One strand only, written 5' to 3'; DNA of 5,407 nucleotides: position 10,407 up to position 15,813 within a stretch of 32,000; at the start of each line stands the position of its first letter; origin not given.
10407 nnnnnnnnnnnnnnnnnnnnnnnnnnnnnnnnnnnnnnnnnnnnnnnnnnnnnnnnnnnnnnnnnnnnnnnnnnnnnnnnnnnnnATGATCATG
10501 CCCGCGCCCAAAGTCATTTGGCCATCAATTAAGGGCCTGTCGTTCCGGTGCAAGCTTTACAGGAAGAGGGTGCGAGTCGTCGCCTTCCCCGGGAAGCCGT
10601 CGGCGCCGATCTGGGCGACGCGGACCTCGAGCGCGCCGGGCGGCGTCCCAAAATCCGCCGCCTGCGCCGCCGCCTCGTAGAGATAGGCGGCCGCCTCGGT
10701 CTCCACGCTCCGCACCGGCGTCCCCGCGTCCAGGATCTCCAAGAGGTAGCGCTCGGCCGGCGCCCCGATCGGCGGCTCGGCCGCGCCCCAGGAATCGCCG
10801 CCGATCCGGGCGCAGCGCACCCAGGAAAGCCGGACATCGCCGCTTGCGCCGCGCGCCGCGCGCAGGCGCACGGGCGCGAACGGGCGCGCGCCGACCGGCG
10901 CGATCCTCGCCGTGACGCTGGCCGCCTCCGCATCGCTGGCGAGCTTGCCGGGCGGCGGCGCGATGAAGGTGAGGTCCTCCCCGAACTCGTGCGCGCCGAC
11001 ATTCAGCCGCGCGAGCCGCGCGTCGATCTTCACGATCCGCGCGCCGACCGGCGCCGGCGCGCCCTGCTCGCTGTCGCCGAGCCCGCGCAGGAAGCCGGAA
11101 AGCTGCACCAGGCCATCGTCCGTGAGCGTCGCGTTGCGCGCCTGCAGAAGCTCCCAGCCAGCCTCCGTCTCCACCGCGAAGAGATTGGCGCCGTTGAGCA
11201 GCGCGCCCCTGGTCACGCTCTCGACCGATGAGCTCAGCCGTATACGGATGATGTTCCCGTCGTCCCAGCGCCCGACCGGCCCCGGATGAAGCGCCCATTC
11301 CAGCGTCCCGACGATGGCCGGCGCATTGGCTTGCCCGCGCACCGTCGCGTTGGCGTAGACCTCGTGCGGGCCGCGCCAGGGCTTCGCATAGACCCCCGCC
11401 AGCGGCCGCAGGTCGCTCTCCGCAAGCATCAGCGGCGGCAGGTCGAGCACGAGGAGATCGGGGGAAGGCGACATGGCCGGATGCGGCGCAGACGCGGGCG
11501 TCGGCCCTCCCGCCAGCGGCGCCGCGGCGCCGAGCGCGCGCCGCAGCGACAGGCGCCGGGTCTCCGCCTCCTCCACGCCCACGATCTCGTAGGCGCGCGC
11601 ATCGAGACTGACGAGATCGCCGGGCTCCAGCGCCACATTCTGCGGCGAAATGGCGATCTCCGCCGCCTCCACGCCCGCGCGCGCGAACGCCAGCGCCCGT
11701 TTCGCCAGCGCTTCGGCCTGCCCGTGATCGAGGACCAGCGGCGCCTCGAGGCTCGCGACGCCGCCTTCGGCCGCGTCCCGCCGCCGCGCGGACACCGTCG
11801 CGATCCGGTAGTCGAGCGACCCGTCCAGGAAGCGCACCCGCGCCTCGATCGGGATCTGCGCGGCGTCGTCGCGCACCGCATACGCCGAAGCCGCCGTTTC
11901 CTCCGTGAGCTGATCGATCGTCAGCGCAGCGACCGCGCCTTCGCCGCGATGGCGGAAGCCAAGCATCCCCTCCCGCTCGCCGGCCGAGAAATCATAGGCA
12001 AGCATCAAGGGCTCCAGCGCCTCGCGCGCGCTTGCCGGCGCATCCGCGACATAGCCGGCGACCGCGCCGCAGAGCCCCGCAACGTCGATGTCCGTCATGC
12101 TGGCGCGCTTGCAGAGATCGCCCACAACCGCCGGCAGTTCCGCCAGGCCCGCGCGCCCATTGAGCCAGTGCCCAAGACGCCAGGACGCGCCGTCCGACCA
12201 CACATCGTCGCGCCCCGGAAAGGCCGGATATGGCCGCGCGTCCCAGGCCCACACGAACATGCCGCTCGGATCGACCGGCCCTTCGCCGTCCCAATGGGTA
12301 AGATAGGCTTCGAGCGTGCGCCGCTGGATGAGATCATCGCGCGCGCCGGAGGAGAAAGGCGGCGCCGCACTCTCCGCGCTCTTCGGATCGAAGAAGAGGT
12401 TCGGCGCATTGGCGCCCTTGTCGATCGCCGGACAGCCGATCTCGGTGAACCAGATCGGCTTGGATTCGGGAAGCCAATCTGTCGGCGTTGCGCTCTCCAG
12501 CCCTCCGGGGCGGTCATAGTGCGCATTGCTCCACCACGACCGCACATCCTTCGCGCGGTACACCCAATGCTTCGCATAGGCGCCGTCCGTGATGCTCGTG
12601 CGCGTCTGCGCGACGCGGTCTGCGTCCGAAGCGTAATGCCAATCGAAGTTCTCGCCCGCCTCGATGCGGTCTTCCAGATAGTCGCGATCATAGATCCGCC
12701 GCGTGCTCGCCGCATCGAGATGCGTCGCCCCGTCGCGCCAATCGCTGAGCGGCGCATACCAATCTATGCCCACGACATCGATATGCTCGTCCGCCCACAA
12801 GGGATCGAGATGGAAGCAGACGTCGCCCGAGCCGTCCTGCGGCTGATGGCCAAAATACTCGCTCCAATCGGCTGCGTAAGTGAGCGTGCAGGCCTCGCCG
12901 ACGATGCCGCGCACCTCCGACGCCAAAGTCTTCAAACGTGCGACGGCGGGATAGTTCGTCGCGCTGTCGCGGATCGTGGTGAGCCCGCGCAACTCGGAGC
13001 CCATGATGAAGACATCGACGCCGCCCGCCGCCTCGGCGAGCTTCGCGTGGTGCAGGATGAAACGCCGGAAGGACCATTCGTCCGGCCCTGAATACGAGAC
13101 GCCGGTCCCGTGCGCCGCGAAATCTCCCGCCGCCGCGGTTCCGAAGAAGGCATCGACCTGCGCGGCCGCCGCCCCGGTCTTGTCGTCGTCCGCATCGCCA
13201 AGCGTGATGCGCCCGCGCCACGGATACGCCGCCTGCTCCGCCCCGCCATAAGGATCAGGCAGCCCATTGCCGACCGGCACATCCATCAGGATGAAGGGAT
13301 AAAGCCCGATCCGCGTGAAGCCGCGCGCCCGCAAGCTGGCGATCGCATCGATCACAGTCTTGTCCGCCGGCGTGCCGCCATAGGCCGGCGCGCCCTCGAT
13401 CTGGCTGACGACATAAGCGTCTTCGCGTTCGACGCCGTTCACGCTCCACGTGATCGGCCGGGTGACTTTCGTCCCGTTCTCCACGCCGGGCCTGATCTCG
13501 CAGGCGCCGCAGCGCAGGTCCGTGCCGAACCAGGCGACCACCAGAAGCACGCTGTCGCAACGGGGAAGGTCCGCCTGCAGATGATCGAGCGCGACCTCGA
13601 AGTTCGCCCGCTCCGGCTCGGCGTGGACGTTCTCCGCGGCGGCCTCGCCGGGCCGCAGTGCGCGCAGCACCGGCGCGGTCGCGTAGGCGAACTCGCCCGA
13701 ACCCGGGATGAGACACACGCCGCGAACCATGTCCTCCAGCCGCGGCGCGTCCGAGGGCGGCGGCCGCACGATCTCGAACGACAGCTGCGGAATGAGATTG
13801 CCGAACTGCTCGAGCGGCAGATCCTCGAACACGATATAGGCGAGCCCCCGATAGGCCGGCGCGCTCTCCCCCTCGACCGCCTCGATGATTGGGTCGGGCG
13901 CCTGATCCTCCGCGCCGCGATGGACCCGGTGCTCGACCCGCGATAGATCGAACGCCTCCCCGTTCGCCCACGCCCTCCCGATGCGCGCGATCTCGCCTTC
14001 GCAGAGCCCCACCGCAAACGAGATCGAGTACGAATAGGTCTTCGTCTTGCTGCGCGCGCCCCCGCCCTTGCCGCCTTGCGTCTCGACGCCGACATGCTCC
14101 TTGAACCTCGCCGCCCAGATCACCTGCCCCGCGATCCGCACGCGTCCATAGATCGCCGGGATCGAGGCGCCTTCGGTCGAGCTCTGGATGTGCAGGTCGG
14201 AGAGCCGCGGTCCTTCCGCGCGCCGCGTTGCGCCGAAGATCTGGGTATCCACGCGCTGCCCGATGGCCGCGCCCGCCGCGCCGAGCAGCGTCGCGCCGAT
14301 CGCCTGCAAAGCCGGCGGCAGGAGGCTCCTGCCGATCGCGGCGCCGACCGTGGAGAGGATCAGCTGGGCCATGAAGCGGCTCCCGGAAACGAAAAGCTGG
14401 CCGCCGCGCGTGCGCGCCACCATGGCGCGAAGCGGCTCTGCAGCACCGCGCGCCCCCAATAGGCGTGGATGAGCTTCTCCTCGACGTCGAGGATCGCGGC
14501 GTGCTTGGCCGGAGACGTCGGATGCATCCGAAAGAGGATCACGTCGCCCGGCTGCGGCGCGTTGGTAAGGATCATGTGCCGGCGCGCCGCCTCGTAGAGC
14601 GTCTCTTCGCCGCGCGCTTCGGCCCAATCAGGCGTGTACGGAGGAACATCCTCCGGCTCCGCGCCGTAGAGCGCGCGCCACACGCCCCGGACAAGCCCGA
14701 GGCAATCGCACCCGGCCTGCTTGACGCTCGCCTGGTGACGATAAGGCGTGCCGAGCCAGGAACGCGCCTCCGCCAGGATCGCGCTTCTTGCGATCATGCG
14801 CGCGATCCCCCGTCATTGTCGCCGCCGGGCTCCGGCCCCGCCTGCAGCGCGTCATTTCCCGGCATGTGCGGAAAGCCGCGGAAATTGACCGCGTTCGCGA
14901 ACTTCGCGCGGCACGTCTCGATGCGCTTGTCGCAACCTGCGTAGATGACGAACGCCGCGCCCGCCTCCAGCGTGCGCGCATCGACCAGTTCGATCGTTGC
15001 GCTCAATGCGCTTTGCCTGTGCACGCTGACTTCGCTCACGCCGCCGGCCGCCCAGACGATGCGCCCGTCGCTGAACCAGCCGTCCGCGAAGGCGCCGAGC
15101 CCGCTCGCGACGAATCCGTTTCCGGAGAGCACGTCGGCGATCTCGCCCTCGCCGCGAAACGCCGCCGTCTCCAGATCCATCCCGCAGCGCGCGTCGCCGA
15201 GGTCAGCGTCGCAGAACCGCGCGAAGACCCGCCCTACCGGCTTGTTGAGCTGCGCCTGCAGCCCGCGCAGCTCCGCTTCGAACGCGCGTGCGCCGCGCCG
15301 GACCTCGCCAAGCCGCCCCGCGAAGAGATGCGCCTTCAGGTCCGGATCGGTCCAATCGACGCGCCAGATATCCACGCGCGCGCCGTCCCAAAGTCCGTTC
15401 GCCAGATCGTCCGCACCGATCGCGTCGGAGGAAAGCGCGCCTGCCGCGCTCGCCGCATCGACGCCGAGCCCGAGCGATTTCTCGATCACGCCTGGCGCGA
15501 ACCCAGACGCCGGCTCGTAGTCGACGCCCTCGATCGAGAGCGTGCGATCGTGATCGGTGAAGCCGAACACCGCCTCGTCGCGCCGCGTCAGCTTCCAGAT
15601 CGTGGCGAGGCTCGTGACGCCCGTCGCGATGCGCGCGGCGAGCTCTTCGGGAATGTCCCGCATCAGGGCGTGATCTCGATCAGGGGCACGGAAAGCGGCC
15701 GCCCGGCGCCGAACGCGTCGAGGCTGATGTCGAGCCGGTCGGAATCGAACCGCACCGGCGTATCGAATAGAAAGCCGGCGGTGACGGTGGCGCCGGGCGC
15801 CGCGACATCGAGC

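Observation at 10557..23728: Complete, apparently intact RcGTA-type gene transfer agent cluster (17 genes in 13.2 kb)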

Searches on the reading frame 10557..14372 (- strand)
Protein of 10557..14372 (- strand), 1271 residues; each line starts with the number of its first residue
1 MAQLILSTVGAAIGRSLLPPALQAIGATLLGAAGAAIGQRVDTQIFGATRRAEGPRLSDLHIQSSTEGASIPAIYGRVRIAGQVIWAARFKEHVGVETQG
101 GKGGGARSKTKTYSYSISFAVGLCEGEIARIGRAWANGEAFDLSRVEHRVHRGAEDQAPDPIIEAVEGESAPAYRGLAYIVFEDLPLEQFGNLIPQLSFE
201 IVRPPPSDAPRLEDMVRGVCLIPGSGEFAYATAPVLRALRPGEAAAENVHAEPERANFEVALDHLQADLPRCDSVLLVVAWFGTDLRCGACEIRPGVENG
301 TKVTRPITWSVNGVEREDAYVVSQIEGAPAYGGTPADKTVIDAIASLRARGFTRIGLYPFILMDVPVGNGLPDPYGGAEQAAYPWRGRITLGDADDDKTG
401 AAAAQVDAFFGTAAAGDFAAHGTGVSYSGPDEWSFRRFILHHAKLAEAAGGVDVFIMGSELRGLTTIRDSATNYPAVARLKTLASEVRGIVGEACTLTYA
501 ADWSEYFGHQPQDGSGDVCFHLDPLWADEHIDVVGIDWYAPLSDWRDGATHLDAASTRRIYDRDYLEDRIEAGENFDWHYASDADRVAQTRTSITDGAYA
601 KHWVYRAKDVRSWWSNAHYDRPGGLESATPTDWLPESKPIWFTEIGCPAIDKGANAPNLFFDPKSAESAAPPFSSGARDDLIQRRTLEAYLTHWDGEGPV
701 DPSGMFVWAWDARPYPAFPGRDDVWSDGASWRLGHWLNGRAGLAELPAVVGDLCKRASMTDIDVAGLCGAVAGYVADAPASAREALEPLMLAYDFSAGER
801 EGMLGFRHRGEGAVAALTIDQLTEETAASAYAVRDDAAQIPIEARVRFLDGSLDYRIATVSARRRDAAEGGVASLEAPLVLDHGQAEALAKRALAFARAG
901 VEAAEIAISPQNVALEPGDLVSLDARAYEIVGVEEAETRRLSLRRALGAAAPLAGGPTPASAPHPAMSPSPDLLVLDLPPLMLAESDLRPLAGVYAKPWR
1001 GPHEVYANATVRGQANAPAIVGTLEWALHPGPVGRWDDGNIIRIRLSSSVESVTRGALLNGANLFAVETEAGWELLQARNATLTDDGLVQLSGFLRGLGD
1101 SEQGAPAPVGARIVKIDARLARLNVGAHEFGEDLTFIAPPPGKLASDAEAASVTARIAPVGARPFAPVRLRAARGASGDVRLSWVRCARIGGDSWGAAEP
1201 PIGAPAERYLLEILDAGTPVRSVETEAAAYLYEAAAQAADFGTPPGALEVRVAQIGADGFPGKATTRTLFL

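Call 6: search_protein_families(library=pfam, proteins=[window:10557-14372:-], max_evalue=0.01)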
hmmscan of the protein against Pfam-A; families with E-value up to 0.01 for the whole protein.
window:10557-14372:- (1271 aa): 5 families
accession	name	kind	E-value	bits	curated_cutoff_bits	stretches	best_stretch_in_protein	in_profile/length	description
PF13547.12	GTA_TIM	-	1.4e-136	455.1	27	1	433-719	1-299/299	GTA TIM-barrel-like domain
PF13550.12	Phage-tail_3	-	4.8e-33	114.8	23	1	779-934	3-163/164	Putative phage tail protein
PF23666.2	Rcc01698_C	-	1.4e-22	80.3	27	1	1019-1114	1-98/98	Rcc01698-like, C-terminal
PF22612.2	GH113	-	4e-05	23.6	27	0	637-666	209-238/289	Glycoside Hydrolase Family 113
PF13488.11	Gly-zipper_Omp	-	0.0035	17.7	25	1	8-44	8-45/46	Glycine zipper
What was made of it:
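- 10557..14372 (-): g15: baseplate multidomain protein 'megatron' (1271 aa). GTA_TIM, Phage-tail_3 and Rcc01698_C domains match (call 6).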

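Call 8: search_protein_families(library=ncbifam, proteins=[window:10557-14372:-], max_evalue=0.01)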
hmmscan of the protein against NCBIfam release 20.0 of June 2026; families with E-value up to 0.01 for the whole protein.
window:10557-14372:- (1271 aa): 1 family
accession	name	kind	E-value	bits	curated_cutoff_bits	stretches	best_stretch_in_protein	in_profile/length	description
NF048004.1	GTA_megatron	equivalog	0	1610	800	1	1-1268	1-1298/1299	baseplate multidomain protein megatron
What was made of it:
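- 10557..14372 (-): NF048004 scores 1610 bits against a cutoff of 800 (call 8).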

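Call 29: search_dna_similar(query=window:10557-14372:-, collection=phages, mode=protein, max_rows=12)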
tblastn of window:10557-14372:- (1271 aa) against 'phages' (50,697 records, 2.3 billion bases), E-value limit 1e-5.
Records with a match: 159; places in all: 182; records where one place covers at least 80% of the query: 34.
Best place of each record, by identity: <60% 159.
By first word of the organism name: Rhodobacter 47; Caulobacter 39; Xanthomonas 13; Brevundimonas 10; Roseobacter 7; Alteromonas 5; Acinetobacter 5; Bacteriophage 4; Dinoroseobacter 4; Paracoccus 4; and 13 more.
By host as written in the record: Rhodobacter capsulatus YW1 46; Caulobacter vibrioides CB15 22; - 14; Brevundimonas pondensis LVF1 8; Caulobacter crescentus 6; Caulobacter vibrioides 6; Caulobacter crescentus NA1000 6; Xanthomonas translucens pv. translucens (DSM 18974) 6; and 29 more.
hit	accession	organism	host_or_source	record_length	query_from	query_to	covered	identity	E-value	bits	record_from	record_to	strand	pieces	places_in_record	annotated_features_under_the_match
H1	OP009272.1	Rhodobacter phage RcKai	Rhodobacter capsulatus YW1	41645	1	1271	95%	44.8%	0e+0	859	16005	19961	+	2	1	GTA TIM-barrel-like domain protein | peptidase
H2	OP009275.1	Rhodobacter phage RcKvothe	Rhodobacter capsulatus YW1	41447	1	1271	95%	44.8%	0e+0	853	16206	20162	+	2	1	GTA TIM-barrel-like domain protein | peptidase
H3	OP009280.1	Rhodobacter phage RcMeacham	Rhodobacter capsulatus YW1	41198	1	1271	95%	44.7%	0e+0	848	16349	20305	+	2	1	GTA TIM-barrel-like domain protein | peptidase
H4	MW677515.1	Rhodobacter phage RcHotPocket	Rhodobacter capsulatus YW1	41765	1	1271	95%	44.7%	0e+0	847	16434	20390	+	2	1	22: GTA TIM barrel-like domain protein | 21: peptidase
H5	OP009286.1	Rhodobacter phage RcSwan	Rhodobacter capsulatus YW1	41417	1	1271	95%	44.7%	0e+0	847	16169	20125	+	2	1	GTA TIM-barrel-like domain protein | peptidase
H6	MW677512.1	Rhodobacter phage RcFrancesLouise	Rhodobacter capsulatus YW1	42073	1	1271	95%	44.6%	0e+0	845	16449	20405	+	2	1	22: GTA TIM barrel-like domain protein | 21: peptidase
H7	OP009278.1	Rhodobacter phage RcMamaDuck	Rhodobacter capsulatus YW1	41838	1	1271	95%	44.6%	0e+0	845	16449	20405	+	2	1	GTA TIM-barrel-like domain protein | peptidase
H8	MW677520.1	Rhodobacter phage RcOceanus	Rhodobacter capsulatus YW1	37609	1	1271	95%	44.6%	0e+0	843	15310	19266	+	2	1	20: GTA TIM barrel-like domain protein | 19: peptidase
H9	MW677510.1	Rhodobacter phage RcDormio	Rhodobacter capsulatus YW1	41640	1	1271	95%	44.2%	0e+0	849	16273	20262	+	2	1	21: GTA TIM barrel-like domain protein | 20: peptidase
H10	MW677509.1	Rhodobacter phage RcBaka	Rhodobacter capsulatus YW1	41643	1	1271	95%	44.2%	0e+0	846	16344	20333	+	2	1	22: GTA TIM barrel-like domain protein | 21: peptidase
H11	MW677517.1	Rhodobacter phage RcKemmy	Rhodobacter capsulatus YW1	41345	1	1271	95%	43.0%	0e+0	825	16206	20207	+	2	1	21: GTA TIM barrel-like domain protein | 20: peptidase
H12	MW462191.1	Bacteriophage sp.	freshwater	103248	1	1270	95%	40.0%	0e+0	747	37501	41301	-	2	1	tail fiber protein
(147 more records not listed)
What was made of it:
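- True phages carry full-length megatron homologues at about 45% identity (call 29), so no single gene is diagnostic.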

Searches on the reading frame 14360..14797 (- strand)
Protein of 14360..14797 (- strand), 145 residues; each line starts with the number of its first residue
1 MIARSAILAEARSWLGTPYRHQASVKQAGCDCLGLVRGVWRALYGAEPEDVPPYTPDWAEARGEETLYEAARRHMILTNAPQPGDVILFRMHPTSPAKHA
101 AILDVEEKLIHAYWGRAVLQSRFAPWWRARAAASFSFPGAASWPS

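Call 6: search_protein_families(library=pfam, proteins=[window:14360-14797:-], max_evalue=0.01)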
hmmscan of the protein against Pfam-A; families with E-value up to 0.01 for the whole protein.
window:14360-14797:- (145 aa): 1 family
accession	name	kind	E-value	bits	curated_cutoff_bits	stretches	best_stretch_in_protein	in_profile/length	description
PF00877.26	NLPC_P60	-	3.2e-09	37.2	23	1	16-118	1-86/105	NlpC/P60 family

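Call 8: search_protein_families(library=ncbifam, proteins=[window:14360-14797:-], max_evalue=0.01)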
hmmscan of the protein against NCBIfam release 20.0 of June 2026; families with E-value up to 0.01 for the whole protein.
window:14360-14797:- (145 aa): 2 families
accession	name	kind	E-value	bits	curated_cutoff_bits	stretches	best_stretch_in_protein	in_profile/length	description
TIGR02219.1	phage_NlpC_fam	hypoth_equivalog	5.6e-59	198.4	81.9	1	7-138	1-134/134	putative phage cell wall peptidase, NlpC/P60 family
NF008096.1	PRK10838.1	equivalog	4.2e-05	23.4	186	1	4-130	68-178/189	bifunctional murein DD-endopeptidase/murein LD-carboxypeptidase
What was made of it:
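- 14360..14797 (-): g14: NlpC/P60 cell-wall peptidase. TIGR02219 scores 198 bits against a cutoff of 82 (call 8).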

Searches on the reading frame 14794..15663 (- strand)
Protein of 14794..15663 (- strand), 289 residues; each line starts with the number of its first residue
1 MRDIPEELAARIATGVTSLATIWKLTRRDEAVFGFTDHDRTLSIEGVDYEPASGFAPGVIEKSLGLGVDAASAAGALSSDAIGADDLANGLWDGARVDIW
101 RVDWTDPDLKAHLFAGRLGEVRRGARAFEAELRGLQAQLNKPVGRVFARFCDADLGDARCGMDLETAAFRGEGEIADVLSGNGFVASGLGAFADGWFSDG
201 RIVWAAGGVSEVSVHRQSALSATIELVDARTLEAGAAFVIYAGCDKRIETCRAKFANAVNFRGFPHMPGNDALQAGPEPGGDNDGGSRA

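Call 6: search_protein_families(library=pfam, proteins=[window:14794-15663:-], max_evalue=0.01)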
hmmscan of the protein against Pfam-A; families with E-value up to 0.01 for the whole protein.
window:14794-15663:- (289 aa): 2 families
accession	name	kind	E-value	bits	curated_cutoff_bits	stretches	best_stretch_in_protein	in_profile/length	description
PF09931.15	Phage_phiJL001_Gp84_N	-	6.9e-59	199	26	1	5-163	1-160/160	Baseplate hub protein, N-terminal attachment domain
PF09356.15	Phage_BR0599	-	1.2e-23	83.6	22.9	1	195-271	1-80/80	Phage conserved hypothetical protein BR0599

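Call 8: search_protein_families(library=ncbifam, proteins=[window:14794-15663:-], max_evalue=0.01)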
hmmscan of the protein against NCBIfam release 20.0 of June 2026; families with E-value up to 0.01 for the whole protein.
window:14794-15663:- (289 aa): 1 family
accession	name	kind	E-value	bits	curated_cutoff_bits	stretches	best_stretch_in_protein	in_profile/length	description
TIGR02218.1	phg_TIGR02218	equivalog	2.3e-84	283.2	80.5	1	23-287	1-265/266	phage/gene transfer agent baseplate hub protein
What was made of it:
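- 14794..15663 (-): g13: baseplate hub protein. TIGR02218 scores 283 bits against a cutoff of 80 (call 8).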
